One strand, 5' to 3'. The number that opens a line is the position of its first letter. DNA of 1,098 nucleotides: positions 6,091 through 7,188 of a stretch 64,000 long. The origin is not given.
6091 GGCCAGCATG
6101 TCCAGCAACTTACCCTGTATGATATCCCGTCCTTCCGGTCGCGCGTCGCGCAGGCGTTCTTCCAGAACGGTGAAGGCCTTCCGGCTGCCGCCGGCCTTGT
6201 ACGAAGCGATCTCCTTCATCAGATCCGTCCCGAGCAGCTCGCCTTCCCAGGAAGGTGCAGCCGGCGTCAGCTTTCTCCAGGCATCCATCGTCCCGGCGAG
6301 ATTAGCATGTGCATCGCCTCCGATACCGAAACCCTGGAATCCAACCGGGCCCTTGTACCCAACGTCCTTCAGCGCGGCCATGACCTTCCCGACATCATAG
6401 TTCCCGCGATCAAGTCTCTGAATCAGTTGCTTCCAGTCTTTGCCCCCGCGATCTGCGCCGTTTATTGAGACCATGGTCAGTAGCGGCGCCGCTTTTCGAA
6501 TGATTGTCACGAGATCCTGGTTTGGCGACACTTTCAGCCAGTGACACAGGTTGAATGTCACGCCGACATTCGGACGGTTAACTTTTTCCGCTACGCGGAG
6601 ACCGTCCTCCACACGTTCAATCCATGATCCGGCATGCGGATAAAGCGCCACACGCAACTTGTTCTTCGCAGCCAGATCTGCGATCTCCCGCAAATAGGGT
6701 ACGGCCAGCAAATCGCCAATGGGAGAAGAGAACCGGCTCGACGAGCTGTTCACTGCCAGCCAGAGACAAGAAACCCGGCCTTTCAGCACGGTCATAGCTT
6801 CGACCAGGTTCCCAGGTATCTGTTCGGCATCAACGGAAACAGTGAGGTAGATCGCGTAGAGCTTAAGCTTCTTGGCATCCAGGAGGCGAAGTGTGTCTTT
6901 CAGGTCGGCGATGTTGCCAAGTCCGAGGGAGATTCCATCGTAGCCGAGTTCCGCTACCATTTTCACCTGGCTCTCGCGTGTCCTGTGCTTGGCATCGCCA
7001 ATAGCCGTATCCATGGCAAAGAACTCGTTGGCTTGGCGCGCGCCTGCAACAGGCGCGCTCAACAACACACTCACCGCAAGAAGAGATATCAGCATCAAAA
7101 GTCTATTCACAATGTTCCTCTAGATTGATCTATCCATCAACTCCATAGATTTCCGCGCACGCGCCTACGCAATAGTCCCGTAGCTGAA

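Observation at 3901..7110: Unusual fusion of a sugar-isomerase TIM barrel, a roughly 500-aa HEAT-repeat solenoid and a ConA-like beta-sandwich in a secreted protein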

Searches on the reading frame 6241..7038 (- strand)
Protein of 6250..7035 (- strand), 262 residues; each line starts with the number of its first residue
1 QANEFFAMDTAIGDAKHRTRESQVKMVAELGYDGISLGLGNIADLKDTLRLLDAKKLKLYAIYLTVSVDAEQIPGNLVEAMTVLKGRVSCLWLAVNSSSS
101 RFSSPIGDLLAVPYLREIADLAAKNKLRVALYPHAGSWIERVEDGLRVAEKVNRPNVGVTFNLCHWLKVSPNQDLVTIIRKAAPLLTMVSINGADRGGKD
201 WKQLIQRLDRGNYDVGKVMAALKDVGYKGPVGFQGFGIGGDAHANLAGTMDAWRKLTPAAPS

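Call 14: search_solved_structures(query=window:6250-7035:-, max_evalue=1, show_alignments=2)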
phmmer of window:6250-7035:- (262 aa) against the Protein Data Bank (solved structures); distinct sequences matched with E-value up to 1: 13.
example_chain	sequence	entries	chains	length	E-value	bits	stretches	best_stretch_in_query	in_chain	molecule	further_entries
7cj4_A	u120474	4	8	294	0.00017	24.4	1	115-256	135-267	Epimerase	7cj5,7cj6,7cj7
7cj8_A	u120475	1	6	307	0.00019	24.3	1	115-256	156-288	Epimerase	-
7cj9_A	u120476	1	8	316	0.00024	23.9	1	116-256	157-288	Epimerase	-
3tva_A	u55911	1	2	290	0.0028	20.4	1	140-233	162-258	Xylose isomerase domain protein TIM barrel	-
1tz9_A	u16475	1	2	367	0.0049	19.6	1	142-231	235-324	Mannonate dehydratase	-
8yeb_A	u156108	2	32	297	0.0055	19.5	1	143-256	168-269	Ketose 3-epimerase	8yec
5zfs_A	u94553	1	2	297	0.0056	19.5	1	143-256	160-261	D-allulose-3-epimerase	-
3wqo_A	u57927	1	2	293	0.012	18.3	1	142-237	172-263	Uncharacterized protein MJ1311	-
2g0w_A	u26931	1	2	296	0.018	17.8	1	22-203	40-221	Lmo2234 protein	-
4fbr_A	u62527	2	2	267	0.41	13.3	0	200-242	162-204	Myxobacterial hemagglutinin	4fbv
4hq1_A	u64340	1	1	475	0.6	12.8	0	209-244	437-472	Probable receptor protein kinase TMK1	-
7umj_AA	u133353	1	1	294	0.69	12.6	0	205-244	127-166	Lectin SfL-1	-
3ngf_A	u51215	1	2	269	0.76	12.5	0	141-234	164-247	AP endonuclease, family 2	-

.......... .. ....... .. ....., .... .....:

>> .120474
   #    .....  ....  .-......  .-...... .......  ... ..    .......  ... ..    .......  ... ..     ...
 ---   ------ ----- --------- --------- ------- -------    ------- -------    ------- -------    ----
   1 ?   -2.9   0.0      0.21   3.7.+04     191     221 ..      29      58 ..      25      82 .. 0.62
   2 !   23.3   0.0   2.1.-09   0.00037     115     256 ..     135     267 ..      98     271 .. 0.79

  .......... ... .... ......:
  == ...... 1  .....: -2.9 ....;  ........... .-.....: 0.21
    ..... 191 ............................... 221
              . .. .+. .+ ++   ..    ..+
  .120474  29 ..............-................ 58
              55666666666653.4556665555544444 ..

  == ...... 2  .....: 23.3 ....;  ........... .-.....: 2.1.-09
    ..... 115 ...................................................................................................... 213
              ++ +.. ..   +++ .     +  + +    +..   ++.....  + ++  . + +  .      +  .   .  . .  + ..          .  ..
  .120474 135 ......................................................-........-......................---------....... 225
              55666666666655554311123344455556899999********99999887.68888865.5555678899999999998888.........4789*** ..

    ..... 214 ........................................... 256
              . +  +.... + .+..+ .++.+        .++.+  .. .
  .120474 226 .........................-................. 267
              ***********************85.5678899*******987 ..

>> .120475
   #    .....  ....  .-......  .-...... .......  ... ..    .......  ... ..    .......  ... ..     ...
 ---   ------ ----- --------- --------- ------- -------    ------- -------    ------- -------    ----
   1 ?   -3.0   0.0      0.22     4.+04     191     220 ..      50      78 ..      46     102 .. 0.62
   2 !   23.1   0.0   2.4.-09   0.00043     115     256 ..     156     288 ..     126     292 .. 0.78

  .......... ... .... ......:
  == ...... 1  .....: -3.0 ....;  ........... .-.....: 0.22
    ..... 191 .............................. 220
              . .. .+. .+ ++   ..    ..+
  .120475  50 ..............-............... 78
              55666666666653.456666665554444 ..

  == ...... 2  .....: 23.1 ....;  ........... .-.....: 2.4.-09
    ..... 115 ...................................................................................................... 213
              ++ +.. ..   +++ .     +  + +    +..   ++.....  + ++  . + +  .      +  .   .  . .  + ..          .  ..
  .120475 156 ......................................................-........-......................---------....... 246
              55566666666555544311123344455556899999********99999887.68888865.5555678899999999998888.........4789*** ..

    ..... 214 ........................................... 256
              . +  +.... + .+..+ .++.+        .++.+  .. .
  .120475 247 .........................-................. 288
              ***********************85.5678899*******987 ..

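Call 41: search_solved_structures(query=A3, max_evalue=0.1, show_alignments=4)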
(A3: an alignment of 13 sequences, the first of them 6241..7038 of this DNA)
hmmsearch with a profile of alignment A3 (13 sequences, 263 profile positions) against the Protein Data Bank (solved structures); distinct sequences matched with E-value up to 0.1: 24.
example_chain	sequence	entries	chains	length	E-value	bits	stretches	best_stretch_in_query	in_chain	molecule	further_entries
1i60_A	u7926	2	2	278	1.2e-08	37.7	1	43-175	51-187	IOLI PROTEIN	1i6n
5tnv_A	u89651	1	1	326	7.2e-08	35.2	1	87-232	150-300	AP endonuclease, family protein 2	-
7cj4_A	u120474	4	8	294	1.3e-07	34.4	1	79-257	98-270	Epimerase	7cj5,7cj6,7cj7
7cj8_A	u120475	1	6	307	1.5e-07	34.2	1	79-257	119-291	Epimerase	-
7cj9_A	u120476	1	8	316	1.9e-07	33.8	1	80-257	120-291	Epimerase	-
3wqo_A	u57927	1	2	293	4.9e-07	32.5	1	110-245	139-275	Uncharacterized protein MJ1311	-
2zvr_A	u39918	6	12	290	5.1e-06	29.1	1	84-254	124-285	Uncharacterized protein TM_0416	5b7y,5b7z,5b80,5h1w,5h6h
8xix_A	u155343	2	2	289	8.5e-06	28.4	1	77-218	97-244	D-tagatose 3-epimerase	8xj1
8xiv_A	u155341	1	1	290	8.6e-06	28.4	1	77-218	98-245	D-tagatose 3-epimerase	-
8yeb_A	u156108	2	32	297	1e-05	28.2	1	98-257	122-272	Ketose 3-epimerase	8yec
5zfs_A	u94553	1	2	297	1e-05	28.1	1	98-257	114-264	D-allulose-3-epimerase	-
5hmq_A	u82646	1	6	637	6.8e-05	25.5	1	80-235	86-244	4-hydroxyphenylpyruvate dioxygenase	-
3ngf_A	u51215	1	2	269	0.00066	22.2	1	105-230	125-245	AP endonuclease, family 2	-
3vnk_A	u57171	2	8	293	0.002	20.6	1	101-164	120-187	Xylose isomerase domain protein TIM barrel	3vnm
3vni_A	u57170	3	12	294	0.002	20.6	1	101-164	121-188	Xylose isomerase domain protein TIM barrel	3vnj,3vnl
3tva_A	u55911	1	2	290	0.038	16.5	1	138-230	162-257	Xylose isomerase domain protein TIM barrel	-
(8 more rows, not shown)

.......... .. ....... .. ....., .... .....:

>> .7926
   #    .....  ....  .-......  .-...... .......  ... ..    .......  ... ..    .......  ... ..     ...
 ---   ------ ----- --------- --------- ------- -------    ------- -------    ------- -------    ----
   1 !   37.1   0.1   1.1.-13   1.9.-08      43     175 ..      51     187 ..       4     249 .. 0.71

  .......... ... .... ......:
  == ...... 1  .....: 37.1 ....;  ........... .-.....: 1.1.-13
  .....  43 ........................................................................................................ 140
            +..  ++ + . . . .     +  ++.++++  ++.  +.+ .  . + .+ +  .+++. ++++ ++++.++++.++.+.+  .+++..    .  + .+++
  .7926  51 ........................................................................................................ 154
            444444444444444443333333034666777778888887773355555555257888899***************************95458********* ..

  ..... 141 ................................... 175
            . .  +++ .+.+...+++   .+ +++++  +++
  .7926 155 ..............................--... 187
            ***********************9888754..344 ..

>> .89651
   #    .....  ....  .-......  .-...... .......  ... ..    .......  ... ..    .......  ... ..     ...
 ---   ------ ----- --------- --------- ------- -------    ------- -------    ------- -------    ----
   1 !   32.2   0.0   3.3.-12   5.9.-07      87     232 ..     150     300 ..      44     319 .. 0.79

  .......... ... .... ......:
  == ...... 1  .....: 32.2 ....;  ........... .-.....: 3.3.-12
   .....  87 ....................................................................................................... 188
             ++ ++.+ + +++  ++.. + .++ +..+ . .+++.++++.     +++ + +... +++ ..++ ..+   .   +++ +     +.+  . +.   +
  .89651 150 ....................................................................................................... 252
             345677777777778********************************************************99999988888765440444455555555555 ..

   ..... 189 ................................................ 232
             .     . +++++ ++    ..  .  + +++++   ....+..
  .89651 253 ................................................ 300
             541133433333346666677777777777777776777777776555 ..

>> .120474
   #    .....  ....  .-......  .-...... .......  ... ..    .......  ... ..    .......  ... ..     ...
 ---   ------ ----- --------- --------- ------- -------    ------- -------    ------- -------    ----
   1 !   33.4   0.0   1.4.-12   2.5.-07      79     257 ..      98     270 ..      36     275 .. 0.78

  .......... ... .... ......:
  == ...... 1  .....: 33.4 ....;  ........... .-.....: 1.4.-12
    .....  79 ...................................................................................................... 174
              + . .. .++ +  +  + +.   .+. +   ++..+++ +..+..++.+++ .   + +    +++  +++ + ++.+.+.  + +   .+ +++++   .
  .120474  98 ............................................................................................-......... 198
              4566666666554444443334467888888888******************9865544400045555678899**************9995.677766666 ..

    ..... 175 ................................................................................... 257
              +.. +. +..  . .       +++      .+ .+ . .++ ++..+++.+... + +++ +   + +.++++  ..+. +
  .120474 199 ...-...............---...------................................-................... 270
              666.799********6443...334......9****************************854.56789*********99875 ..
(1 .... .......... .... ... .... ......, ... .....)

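Call 51: search_solved_structures(query=A3, max_evalue=10, show_alignments=0)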
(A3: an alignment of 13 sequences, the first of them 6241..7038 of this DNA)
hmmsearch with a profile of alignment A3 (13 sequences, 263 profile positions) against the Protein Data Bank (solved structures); distinct sequences matched with E-value up to 10: 39.
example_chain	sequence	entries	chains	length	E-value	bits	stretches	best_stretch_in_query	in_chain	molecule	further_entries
1i60_A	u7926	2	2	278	1.2e-08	37.7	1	43-175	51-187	IOLI PROTEIN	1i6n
5tnv_A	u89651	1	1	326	7.2e-08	35.2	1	87-232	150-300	AP endonuclease, family protein 2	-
7cj4_A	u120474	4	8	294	1.3e-07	34.4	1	79-257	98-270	Epimerase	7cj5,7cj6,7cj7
7cj8_A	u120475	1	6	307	1.5e-07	34.2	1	79-257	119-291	Epimerase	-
7cj9_A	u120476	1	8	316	1.9e-07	33.8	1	80-257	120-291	Epimerase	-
3wqo_A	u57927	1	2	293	4.9e-07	32.5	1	110-245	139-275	Uncharacterized protein MJ1311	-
2zvr_A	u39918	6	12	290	5.1e-06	29.1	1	84-254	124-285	Uncharacterized protein TM_0416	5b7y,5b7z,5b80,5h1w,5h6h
8xix_A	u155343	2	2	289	8.5e-06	28.4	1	77-218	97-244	D-tagatose 3-epimerase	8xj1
8xiv_A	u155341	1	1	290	8.6e-06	28.4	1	77-218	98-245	D-tagatose 3-epimerase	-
8yeb_A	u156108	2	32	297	1e-05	28.2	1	98-257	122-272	Ketose 3-epimerase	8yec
5zfs_A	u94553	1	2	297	1e-05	28.1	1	98-257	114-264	D-allulose-3-epimerase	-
5hmq_A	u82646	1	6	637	6.8e-05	25.5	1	80-235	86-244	4-hydroxyphenylpyruvate dioxygenase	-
3ngf_A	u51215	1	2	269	0.00066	22.2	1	105-230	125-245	AP endonuclease, family 2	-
3vnk_A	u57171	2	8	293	0.002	20.6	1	101-164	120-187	Xylose isomerase domain protein TIM barrel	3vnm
3vni_A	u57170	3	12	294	0.002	20.6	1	101-164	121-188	Xylose isomerase domain protein TIM barrel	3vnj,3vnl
3tva_A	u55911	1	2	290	0.038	16.5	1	138-230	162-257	Xylose isomerase domain protein TIM barrel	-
1tz9_A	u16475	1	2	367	0.35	13.3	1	138-229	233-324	Mannonate dehydratase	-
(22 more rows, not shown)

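Call 55: find_related_loci(query=A3, collection=genome_contigs, flank=7000)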
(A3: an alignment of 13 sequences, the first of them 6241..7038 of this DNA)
Query A3 (266 aa) in genome_contigs; peptide patterns used: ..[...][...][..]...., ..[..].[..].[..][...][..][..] (x = any residue, [..] = any of these).
597 stretches matched a pattern (row limit reached: there are more); 586 encode a relative of the query (tblastn E <= 1e-3); the best 80 are kept; 80 distinct loci.
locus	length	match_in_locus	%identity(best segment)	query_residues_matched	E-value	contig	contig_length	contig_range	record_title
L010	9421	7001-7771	56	4-260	2e-91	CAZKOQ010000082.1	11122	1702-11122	MAG TPA_asm: uncultured Pirellulales bacterium isolate binchicken_co33_496 genome assembly, contig: NODE_7354_length_111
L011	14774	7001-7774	54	3-258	9e-90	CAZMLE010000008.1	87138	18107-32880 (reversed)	MAG TPA_asm: uncultured Pirellulales bacterium isolate binchicken_co103_323 genome assembly, contig: NODE_160_length_871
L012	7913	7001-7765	54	4-258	7e-89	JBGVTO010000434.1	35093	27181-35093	MAG: Phycisphaerae bacterium isolate S_218_B3 k127_286948, whole genome shotgun sequence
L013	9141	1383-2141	55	6-258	2e-88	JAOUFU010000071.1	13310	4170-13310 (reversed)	MAG: Phycisphaerae bacterium isolate 4_1_July_SF_Bin52 4_1_July_SF_Bin52_scaffold_2134_c1, whole genome shotgun sequence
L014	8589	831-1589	55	6-258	5e-88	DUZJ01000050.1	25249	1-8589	MAG TPA_asm: Planctomycetota bacterium isolate MAG_11118_pl_115 Ga0114922_10001157, whole genome shotgun sequence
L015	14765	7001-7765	54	4-258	4e-88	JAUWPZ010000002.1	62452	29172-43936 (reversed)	MAG: Sedimentisphaerales bacterium isolate CSMAG_2489 CSMAG_2489_k141_275817_length_62452_cov_14.6852, whole genome shot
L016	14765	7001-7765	55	4-258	3e-88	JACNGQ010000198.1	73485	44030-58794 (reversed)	MAG: Planctomycetota bacterium isolate NIOZ-UU13 NIOZ-UU_NODE_292_length_73485_cov_10.0642, whole genome shotgun sequenc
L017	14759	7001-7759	55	6-258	5e-88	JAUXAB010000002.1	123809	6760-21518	MAG: Phycisphaerae bacterium isolate CSMAG_2751 CSMAG_2751_k141_610976_length_123809_cov_29.8915, whole genome shotgun s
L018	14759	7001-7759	56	6-258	2e-87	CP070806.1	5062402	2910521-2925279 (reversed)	MAG: Phycisphaerales bacterium isolate bin1297 chromosome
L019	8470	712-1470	55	6-258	8e-88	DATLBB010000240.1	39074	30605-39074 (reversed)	MAG TPA_asm: Sedimentisphaerales bacterium isolate SMAG_U14287 k141_777583, whole genome shotgun sequence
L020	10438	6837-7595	54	6-258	4e-87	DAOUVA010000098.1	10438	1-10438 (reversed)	MAG TPA_asm: Phycisphaerae bacterium isolate CSMAG_837 CSMAG_837_k141_127745_length_10438_cov_27.1926, whole genome shot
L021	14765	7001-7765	54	4-258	5e-87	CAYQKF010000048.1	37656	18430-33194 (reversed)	MAG TPA_asm: uncultured Pirellulales bacterium isolate SRP068000_co2_145 genome assembly, contig: NODE_458_length_37656_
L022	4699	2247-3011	54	4-258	2e-86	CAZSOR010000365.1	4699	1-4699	MAG TPA_asm: uncultured Pirellulales bacterium isolate binchicken_co262_305 genome assembly, contig: NODE_21681_length_4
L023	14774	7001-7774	53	4-261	2e-86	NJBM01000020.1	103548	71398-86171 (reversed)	MAG: Planctomycetes bacterium B3_Pla 93, whole genome shotgun sequence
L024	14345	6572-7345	53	3-258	3e-86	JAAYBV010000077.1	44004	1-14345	MAG: Phycisphaerae bacterium isolate AS06rmzACSIP_359 287215_AS06, whole genome shotgun sequence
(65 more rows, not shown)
